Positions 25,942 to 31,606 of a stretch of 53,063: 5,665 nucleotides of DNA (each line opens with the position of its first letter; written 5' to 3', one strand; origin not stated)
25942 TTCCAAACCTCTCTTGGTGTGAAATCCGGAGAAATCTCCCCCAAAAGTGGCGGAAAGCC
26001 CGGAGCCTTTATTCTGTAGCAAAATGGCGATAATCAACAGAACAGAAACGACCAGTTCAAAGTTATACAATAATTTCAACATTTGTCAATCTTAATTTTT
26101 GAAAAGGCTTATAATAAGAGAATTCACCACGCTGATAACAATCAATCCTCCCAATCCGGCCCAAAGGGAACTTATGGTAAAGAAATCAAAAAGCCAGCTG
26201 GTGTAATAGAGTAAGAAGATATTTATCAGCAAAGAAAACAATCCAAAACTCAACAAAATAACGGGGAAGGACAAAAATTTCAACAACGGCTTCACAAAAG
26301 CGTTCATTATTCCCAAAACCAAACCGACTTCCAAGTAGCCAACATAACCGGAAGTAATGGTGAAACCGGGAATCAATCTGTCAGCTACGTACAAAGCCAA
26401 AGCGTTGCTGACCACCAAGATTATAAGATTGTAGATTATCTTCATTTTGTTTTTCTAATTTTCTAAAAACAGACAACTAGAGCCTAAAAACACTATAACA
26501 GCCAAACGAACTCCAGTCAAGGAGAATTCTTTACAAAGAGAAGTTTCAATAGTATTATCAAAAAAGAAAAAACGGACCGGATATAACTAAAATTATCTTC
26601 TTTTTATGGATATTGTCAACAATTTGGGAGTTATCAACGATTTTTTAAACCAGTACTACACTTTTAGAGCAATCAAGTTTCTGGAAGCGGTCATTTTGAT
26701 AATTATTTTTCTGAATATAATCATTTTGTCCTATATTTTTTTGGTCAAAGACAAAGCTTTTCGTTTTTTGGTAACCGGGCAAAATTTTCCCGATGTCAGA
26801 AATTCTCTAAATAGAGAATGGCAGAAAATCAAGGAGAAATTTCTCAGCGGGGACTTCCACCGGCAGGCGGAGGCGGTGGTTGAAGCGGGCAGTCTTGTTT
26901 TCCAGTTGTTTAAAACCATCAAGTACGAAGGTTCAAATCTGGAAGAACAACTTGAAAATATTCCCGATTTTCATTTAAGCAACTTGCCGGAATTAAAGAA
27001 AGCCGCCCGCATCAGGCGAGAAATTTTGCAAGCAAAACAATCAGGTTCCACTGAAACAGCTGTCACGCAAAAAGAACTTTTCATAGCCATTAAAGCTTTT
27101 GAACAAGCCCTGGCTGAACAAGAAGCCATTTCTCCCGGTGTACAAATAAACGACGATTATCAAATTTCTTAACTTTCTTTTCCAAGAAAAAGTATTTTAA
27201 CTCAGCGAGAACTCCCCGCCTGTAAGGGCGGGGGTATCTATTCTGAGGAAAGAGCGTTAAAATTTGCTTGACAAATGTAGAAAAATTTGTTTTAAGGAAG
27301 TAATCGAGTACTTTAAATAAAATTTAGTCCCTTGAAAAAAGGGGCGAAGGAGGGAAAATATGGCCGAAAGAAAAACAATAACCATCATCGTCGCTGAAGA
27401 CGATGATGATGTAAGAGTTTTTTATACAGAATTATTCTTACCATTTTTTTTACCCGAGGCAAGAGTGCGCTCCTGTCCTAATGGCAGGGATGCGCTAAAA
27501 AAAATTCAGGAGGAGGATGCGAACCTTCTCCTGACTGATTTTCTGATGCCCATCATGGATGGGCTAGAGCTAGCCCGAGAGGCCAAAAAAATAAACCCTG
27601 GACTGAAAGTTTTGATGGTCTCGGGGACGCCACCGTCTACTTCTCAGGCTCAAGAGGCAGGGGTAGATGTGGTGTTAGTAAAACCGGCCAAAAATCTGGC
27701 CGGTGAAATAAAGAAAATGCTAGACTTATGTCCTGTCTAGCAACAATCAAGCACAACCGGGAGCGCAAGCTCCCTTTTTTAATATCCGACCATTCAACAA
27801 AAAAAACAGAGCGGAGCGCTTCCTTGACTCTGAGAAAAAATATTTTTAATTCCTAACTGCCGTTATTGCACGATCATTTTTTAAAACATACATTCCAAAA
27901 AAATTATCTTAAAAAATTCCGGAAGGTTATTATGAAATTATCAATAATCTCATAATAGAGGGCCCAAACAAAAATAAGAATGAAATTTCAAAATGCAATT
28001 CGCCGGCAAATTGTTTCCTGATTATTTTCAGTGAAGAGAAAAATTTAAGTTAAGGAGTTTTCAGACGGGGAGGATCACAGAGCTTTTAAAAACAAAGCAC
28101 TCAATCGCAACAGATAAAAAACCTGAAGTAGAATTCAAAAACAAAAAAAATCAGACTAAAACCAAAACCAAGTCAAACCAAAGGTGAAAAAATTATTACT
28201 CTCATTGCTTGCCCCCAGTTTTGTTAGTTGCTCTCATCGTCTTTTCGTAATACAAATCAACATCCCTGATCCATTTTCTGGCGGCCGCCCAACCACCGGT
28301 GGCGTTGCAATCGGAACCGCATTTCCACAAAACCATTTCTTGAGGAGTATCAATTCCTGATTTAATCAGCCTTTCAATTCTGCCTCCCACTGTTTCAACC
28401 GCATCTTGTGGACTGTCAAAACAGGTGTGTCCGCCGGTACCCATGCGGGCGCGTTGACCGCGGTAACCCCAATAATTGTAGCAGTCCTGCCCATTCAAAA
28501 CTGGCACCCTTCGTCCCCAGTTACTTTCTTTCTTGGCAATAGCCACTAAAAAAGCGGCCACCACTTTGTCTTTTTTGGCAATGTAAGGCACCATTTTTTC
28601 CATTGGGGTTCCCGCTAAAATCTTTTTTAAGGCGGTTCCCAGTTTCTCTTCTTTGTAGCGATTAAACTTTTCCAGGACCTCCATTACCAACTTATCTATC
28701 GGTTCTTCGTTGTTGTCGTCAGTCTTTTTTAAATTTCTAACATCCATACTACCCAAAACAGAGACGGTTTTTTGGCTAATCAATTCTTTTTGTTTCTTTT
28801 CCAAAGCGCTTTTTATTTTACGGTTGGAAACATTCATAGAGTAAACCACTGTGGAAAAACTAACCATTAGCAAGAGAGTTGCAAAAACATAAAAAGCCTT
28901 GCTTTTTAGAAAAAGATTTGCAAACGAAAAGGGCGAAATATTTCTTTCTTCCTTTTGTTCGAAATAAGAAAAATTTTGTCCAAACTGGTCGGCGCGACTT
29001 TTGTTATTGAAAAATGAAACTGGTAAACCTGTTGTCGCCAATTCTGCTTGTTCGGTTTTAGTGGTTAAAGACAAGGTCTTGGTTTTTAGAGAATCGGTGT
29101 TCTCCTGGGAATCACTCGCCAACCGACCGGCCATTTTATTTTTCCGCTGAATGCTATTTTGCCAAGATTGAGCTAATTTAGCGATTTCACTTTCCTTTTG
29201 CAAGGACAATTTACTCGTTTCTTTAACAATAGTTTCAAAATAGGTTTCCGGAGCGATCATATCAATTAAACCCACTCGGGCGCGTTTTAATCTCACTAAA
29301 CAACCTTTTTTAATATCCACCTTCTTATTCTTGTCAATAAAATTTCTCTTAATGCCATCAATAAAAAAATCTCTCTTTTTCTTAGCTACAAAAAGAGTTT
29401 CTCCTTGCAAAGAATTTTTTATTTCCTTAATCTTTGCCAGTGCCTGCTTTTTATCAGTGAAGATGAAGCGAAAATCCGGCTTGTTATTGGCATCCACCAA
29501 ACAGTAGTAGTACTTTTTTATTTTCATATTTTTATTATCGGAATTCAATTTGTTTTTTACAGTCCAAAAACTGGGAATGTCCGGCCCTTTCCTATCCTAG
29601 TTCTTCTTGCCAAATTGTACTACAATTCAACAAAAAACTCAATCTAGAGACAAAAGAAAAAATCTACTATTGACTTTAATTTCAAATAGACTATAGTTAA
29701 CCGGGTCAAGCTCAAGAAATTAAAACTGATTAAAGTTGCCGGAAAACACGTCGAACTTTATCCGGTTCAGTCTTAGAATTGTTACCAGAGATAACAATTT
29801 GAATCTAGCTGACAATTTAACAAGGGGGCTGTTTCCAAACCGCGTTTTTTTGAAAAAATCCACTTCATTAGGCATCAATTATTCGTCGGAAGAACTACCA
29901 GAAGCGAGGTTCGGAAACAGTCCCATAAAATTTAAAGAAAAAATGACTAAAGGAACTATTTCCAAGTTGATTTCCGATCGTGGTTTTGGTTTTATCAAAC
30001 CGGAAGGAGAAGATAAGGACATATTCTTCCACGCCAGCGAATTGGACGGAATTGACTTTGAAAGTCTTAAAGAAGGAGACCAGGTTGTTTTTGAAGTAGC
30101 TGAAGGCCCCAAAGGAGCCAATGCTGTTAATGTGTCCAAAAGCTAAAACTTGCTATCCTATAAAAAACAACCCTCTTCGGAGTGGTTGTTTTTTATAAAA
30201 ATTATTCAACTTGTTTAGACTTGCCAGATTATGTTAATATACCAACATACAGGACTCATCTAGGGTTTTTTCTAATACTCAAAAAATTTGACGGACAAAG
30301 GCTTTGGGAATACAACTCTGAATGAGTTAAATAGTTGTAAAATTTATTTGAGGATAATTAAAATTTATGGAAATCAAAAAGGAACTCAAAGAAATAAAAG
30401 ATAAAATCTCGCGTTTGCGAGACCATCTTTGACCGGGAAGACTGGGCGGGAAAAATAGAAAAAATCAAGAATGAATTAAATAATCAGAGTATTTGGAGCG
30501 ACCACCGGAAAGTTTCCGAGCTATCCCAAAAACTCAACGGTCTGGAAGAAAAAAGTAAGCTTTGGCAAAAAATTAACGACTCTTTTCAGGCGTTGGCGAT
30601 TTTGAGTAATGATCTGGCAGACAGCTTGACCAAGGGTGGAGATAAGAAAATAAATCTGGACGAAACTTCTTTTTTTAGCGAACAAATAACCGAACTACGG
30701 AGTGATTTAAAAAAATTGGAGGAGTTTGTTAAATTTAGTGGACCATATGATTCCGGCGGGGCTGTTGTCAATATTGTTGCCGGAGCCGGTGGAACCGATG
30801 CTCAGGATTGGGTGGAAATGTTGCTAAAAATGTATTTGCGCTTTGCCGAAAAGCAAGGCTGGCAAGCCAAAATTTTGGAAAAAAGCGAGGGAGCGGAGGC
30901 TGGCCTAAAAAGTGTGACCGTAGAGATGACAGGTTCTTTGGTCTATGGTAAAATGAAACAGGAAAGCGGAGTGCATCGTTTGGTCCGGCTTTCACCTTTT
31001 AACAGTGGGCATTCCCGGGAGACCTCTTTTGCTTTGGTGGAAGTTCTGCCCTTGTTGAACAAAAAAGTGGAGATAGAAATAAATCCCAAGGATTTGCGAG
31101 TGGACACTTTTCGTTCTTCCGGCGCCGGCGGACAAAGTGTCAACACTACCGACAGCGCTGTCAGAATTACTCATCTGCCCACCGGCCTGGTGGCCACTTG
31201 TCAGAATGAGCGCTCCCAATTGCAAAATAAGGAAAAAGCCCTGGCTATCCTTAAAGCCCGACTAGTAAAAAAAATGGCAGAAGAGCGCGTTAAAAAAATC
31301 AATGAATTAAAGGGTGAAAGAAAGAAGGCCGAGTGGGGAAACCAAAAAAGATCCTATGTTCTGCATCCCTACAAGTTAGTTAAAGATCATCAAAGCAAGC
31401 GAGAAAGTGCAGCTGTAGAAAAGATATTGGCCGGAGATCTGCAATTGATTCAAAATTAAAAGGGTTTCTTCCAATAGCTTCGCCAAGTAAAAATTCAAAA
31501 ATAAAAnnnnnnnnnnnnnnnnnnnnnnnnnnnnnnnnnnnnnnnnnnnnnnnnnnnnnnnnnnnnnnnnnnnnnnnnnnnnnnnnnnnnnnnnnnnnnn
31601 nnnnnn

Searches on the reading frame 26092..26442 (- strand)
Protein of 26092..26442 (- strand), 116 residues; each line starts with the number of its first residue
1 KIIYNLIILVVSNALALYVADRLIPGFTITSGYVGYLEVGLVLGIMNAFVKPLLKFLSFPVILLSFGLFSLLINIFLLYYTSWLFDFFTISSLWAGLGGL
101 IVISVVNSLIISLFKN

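Call 16: search_protein_families(library=pfam, proteins=[window:26092-26442:-], max_evalue=0.0001)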
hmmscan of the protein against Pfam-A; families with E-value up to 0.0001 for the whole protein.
window:26092-26442:- (116 aa): 1 family
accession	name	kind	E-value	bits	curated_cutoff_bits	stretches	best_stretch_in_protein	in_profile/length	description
PF04020.18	Phage_holin_4_2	-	4.1e-25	88.8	28.8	1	5-109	2-105/105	Mycobacterial 4 TMS phage holin, superfamily IV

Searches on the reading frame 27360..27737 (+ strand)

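Call 16: search_protein_families(library=pfam, proteins=[window:27360-27737:+], max_evalue=0.0001)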
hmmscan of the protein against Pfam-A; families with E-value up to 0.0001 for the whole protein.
window:27360-27737:+ (126 aa): 1 family
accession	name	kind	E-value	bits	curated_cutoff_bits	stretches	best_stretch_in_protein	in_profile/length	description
PF00072.30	Response_reg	-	8.3e-16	58.6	30.2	1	9-111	1-102/111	Response regulator receiver domain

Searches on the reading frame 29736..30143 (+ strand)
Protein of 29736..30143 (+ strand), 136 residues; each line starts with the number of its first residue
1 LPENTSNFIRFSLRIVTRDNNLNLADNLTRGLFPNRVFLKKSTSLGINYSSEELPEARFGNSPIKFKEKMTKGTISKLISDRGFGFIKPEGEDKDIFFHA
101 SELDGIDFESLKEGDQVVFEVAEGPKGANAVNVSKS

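Call 16: search_protein_families(library=pfam, proteins=[window:29736-30143:+], max_evalue=0.0001)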
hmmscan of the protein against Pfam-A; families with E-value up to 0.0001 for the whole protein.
window:29736-30143:+ (136 aa): 2 families
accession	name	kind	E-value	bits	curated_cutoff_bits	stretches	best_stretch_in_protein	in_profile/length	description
PF00313.28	CSD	-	1.2e-20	73.6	27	1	72-135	2-65/66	'Cold-shock' DNA-binding domain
PF08206.17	OB_RNB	-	5.9e-05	23.1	24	0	80-123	6-44/58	Ribonuclease B OB domain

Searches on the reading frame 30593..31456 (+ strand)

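Call 6: search_protein_families(library=pfam, proteins=[window:30593-31456:+], max_evalue=0.001)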
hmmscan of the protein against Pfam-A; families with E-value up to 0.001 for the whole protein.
window:30593-31456:+ (288 aa): 2 families
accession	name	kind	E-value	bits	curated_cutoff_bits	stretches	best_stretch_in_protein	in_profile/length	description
PF00472.26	RF-1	-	3.8e-41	140.1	35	1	158-266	2-115/116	RF-1 domain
PF03462.23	PCRF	-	5.1e-39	134.5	24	1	27-149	68-194/194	PCRF domain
